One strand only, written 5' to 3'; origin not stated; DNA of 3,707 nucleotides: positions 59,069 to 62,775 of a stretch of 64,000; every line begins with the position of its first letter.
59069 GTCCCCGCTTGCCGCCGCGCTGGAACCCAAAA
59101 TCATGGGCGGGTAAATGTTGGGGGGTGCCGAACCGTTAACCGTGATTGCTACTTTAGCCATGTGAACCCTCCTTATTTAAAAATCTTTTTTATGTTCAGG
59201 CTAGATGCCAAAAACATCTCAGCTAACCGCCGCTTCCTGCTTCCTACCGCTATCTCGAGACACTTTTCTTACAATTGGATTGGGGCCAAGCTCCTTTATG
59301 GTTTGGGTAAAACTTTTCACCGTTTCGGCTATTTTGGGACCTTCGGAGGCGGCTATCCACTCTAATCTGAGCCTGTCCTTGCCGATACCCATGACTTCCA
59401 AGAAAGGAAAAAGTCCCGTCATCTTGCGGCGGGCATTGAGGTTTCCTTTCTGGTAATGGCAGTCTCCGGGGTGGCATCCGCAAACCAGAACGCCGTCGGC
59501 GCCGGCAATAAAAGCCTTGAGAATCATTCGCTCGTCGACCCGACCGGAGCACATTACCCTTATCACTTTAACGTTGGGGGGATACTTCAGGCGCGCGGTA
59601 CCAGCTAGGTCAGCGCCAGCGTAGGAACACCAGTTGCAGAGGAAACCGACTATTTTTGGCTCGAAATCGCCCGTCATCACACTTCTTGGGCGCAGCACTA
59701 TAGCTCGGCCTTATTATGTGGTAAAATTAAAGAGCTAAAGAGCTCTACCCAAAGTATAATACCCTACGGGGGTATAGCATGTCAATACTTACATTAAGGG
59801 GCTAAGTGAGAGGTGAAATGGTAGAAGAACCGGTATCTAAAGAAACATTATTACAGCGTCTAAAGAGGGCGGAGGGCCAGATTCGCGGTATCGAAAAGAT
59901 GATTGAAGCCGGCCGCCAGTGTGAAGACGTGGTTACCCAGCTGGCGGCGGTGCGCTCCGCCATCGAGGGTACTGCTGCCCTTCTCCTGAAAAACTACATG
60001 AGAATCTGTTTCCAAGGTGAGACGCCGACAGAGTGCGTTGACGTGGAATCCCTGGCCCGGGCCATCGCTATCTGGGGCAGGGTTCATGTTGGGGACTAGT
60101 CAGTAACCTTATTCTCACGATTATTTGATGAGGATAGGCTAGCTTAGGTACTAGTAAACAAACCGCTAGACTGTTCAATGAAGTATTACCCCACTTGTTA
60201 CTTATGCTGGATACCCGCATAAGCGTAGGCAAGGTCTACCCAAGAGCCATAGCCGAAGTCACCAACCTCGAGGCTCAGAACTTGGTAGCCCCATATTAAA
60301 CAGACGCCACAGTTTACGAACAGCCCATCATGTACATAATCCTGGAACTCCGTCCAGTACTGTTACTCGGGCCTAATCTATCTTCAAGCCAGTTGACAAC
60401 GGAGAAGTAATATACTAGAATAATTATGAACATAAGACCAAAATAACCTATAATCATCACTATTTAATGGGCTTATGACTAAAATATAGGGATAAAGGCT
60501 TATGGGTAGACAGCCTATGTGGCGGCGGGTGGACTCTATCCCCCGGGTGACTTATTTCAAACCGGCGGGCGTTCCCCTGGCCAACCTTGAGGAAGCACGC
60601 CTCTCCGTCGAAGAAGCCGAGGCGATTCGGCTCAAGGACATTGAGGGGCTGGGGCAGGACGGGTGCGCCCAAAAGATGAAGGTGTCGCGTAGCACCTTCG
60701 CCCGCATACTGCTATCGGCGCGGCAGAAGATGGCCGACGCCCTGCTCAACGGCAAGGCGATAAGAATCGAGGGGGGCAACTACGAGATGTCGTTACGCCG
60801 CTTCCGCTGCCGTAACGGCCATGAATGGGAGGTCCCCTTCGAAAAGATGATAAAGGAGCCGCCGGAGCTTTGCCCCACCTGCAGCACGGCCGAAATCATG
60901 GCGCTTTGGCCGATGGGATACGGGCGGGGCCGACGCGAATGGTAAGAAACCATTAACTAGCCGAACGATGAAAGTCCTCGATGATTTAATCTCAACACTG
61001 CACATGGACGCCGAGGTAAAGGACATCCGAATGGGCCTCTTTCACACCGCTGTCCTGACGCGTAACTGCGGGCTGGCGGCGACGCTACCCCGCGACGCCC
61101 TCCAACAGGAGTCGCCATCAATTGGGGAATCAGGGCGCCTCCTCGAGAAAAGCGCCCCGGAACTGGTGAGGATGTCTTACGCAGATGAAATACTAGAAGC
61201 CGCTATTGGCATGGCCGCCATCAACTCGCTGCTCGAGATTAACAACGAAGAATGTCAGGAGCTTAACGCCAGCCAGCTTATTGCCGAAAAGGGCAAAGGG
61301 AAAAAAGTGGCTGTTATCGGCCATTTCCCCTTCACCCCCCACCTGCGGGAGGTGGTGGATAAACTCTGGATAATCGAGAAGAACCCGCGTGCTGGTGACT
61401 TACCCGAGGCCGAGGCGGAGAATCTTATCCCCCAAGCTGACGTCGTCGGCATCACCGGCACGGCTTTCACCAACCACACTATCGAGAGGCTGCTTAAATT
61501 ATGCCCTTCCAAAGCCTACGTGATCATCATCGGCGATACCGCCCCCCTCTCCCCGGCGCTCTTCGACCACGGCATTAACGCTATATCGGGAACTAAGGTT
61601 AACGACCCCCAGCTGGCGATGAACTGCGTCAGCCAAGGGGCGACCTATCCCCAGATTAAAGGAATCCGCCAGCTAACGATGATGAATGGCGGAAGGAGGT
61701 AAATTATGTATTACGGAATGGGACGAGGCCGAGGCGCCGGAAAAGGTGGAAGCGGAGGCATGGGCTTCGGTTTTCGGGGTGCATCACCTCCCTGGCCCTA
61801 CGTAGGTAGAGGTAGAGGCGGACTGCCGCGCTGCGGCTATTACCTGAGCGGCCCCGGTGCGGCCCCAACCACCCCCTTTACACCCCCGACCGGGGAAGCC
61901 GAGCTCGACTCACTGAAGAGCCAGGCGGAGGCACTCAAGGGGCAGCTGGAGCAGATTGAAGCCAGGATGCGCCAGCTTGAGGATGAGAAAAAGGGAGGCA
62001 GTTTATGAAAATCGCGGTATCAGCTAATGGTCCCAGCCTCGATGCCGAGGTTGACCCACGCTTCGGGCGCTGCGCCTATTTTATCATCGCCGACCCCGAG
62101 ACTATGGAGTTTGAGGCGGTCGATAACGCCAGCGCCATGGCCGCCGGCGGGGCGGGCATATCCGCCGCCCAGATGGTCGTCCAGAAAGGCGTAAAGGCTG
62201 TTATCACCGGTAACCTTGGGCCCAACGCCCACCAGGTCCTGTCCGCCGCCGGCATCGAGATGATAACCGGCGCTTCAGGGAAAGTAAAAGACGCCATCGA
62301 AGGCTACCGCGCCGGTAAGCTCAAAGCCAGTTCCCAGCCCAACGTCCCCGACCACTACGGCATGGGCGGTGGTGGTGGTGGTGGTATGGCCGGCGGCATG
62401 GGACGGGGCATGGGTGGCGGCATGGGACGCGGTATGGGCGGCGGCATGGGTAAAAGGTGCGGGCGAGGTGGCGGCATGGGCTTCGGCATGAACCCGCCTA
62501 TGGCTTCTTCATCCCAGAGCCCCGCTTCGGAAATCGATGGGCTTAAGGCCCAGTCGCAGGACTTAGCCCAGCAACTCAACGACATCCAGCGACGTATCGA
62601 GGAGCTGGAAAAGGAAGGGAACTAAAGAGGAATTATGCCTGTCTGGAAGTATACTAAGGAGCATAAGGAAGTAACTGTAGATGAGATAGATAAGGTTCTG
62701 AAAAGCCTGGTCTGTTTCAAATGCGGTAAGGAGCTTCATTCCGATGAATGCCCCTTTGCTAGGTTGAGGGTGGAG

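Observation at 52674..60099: Candidate new system: HdrBC-less HdrA/MvhD/FdhB complex with embedded TusA-DsrE sulfur relay under a CstR-like repressor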

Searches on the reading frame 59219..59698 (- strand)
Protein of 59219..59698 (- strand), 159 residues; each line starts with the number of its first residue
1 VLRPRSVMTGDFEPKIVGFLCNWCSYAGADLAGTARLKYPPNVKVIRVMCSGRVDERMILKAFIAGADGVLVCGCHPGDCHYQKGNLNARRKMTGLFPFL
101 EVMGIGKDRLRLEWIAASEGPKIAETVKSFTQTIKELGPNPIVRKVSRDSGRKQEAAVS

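Call 3: search_protein_families(library=pfam, proteins=[window:59219-59698:-], max_evalue=0.01)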
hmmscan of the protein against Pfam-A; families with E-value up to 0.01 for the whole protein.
window:59219-59698:- (159 aa): 1 family
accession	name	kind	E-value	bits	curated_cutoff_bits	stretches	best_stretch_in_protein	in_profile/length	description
PF02662.21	FlpD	-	2.5e-53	179.7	22.3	1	16-138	1-123/123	Methyl-viologen-reducing hydrogenase, delta subunit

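Call 7: search_protein_families(library=ncbifam, proteins=[window:59219-59698:-], max_evalue=0.001)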
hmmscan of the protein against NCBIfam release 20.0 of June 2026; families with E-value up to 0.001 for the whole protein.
window:59219-59698:- (159 aa): 4 families
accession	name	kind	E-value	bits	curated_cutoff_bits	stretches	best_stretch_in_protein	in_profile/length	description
NF040770.1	hetero_SS_HdrA2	exception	2.4e-53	181.4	1100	1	12-140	646-774/777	CoB-CoM heterodisulfide reductase HdrA2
NF045873.1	F420_non_VhuD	exception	2.4e-36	124.7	215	1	13-142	1-130/132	F420-non-reducing hydrogenase iron-sulfur subunit VhuD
NF041891.1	hdrA_Methbact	equivalog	9.2e-13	47.3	1300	1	13-136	643-760/762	ferredoxin:CoB-CoM heterodisulfide reductase subunit HdrA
NF041778.1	hetero_SS_HdrA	equivalog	4.2e-06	24.9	1400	1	15-74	655-714/771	ferredoxin:CoB-CoM heterodisulfide reductase subunit HdrA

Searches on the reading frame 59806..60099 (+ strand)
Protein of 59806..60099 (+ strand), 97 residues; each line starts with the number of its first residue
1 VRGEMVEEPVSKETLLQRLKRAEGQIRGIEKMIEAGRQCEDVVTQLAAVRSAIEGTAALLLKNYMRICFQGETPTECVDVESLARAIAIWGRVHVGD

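Call 3: search_protein_families(library=pfam, proteins=[window:59806-60099:+], max_evalue=0.01)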
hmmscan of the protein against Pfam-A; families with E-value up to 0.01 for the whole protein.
window:59806-60099:+ (97 aa): 1 family
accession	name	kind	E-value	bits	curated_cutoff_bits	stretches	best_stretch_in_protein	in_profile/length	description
PF02583.22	Trns_repr_metal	-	3.1e-25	88.8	22.8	1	12-87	2-76/78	Metal-sensitive transcriptional repressor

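Call 7: search_protein_families(library=ncbifam, proteins=[window:59806-60099:+], max_evalue=0.001)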
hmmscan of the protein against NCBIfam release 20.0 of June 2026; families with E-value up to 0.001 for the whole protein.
window:59806-60099:+ (97 aa): 3 families
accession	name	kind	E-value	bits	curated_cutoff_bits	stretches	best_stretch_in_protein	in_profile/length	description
NF052430.1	repress_RicR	exception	1.7e-14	54.2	175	1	11-70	7-66/93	copper-sensing transcriptional repressor RicR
NF008464.0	PRK11352.1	equivalog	1e-12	48.2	133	1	6-73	2-69/91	formaldehyde-responsive transcriptional repressor FrmR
NF011613.0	PRK15039.1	equivalog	2.8e-07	31.1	138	1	12-65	8-61/90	Ni(II)/Co(II)-binding transcriptional repressor RcnR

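Call 40: search_solved_structures(query=window:59806-60099:+, max_evalue=0.01, show_alignments=4)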
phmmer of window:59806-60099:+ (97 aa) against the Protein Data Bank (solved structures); distinct sequences matched with E-value up to 0.01: 10.
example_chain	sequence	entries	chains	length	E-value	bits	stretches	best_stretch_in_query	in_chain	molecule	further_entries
7mq1_A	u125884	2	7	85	3.5e-13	52.9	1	16-87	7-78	Copper-sensing transcriptional repressor csoR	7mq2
7mq3_A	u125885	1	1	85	4e-13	52.7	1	16-87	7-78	Copper-sensing transcriptional repressor csoR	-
5fmn_A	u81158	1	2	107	3.7e-11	46.5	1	10-71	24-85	INRS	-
4m1p_A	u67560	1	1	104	4.2e-11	46.3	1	11-69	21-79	Copper-sensitive operon repressor (CsoR)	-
6ahx_A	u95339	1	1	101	1.5e-10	44.5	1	12-69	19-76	Putative cytosolic protein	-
4adz_A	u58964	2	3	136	2.7e-09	40.5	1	13-71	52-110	CSOR | COPPER SENSITIVE OPERON REPRESSOR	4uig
2hh7_A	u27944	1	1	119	5.6e-09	39.5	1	10-70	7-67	Hypothetical protein CsoR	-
5lbm_A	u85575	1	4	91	2.2e-08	37.6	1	8-70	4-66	Transcriptional repressor FrmR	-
5lcy_A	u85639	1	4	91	1.2e-07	35.2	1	7-74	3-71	Frmr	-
3aai_A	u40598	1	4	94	0.00015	25.3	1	8-83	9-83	Copper homeostasis operon regulatory protein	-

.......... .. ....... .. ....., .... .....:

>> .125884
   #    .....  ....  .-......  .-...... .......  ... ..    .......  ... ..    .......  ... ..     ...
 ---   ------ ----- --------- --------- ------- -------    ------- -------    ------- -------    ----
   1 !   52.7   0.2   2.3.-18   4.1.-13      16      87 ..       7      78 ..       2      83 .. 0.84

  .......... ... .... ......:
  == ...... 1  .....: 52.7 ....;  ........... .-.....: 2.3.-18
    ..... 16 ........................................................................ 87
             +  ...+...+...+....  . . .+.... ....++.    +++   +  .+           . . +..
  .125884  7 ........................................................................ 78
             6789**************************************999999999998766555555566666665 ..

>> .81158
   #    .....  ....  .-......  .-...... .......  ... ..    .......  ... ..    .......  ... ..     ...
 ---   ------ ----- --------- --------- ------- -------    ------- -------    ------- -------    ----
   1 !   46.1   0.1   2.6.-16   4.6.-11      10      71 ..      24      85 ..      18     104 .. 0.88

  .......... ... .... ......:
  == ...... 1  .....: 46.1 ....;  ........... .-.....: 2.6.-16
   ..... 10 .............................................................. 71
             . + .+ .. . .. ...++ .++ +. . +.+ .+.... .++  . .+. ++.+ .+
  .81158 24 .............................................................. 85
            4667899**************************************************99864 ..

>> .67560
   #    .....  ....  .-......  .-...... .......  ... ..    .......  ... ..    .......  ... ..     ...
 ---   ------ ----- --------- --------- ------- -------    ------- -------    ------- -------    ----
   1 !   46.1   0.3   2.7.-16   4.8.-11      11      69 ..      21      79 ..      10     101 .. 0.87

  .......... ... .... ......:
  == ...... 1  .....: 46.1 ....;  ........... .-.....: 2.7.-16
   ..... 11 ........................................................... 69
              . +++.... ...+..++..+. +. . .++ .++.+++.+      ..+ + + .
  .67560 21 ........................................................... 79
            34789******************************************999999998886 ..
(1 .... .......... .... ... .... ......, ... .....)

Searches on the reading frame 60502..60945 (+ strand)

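Call 67: search_protein_families(library=pfam, proteins=[window:60502-60945:+], max_evalue=0.0001)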
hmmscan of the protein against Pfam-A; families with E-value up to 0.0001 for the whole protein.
window:60502-60945:+ (147 aa): 1 family
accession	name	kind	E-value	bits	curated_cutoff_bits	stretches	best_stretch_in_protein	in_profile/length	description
PF02001.22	DUF134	-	2.8e-23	82.7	27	1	2-96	5-97/98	Protein of unknown function DUF134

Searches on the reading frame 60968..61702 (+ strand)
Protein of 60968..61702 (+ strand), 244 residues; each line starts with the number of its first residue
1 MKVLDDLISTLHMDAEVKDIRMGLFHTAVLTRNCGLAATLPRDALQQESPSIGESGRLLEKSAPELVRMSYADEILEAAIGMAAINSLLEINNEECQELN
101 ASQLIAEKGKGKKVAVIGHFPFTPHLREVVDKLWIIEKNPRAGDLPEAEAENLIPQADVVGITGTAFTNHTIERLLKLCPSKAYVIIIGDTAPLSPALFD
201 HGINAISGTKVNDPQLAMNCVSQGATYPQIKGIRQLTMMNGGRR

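Call 67: search_protein_families(library=pfam, proteins=[window:60968-61702:+], max_evalue=0.0001)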
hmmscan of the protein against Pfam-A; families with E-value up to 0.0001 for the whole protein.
window:60968-61702:+ (244 aa): 2 families
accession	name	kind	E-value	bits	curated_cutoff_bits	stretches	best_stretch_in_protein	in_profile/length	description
PF04016.18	DUF364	-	3.2e-37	127.8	23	1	103-238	4-145/147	Putative heavy-metal chelation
PF13938.11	DUF4213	-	2.3e-15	57.1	23.5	1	5-89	2-75/75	Putative heavy-metal chelation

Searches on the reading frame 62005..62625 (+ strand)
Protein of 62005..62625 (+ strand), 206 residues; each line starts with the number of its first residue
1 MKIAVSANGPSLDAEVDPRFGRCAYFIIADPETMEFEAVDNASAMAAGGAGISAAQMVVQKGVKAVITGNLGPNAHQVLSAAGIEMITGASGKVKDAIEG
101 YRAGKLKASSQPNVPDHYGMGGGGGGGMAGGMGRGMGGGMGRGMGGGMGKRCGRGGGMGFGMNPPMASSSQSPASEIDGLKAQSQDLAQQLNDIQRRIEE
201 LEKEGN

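Call 67: search_protein_families(library=pfam, proteins=[window:62005-62625:+], max_evalue=0.0001)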
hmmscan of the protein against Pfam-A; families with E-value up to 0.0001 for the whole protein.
window:62005-62625:+ (206 aa): 2 families
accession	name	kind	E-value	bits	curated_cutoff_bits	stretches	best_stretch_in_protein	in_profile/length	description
PF02579.22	Nitro_FeMo-Co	-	6e-25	87.8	26.3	1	13-102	2-93/94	Dinitrogenase iron-molybdenum cofactor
PF17253.7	DUF5320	-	6.5e-06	27.7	27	1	119-201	13-99/99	Family of unknown function (DUF5320)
